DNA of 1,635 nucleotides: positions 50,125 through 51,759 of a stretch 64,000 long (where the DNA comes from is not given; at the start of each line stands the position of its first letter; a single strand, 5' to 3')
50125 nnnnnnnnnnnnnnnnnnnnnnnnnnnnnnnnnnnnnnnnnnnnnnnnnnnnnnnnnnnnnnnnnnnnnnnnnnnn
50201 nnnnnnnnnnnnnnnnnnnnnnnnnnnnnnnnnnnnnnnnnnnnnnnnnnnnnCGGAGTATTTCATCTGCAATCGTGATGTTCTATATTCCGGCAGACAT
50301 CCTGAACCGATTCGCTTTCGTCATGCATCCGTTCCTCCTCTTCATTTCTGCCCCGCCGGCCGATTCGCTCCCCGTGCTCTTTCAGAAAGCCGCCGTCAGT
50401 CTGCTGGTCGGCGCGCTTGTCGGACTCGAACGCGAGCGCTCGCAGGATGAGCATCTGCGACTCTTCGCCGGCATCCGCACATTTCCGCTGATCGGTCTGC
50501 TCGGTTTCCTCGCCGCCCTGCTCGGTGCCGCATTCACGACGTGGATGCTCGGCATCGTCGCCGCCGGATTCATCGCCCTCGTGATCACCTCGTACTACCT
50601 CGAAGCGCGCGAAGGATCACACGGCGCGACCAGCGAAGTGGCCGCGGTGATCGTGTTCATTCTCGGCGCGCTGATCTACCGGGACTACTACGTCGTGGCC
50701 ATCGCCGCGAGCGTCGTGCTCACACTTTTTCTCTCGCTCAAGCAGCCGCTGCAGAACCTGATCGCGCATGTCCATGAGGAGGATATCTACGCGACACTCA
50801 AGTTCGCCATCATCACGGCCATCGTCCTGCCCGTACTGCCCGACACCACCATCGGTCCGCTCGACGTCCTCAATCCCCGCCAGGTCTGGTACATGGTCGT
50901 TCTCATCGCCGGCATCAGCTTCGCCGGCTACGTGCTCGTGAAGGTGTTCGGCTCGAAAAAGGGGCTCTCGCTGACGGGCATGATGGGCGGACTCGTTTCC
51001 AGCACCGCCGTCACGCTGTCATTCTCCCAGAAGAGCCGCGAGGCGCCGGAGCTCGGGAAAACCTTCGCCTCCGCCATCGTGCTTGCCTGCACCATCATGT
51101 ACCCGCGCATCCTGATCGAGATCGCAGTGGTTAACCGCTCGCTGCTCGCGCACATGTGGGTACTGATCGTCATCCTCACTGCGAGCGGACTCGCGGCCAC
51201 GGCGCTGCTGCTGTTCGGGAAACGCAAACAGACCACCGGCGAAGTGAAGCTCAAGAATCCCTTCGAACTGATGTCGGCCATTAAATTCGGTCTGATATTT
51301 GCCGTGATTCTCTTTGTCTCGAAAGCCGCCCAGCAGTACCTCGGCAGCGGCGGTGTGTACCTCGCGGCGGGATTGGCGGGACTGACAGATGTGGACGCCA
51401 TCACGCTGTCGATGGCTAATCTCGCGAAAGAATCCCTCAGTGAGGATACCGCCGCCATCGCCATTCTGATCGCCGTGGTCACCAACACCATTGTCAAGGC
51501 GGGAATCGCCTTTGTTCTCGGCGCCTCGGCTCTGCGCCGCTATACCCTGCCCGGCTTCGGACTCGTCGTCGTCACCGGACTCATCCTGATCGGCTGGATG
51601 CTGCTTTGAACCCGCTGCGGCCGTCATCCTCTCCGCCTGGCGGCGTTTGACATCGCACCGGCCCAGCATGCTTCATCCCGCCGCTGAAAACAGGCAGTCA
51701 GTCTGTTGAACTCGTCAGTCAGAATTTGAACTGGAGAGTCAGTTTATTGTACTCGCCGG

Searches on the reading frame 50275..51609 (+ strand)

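Call 12: search_protein_families(library=pfam, proteins=[window:50275-51609:+], max_evalue=0.00001)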
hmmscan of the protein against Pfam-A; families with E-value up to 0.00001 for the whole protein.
window:50275-51609:+ (444 aa): 2 families
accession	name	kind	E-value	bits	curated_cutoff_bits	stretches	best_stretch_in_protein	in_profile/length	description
PF13194.11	DUF4010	-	7.8e-71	238.5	30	1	209-416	1-210/210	Domain of unknown function (DUF4010)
PF02308.21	MgtC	-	2.9e-19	70.1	31.4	1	41-161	3-120/121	MgtC family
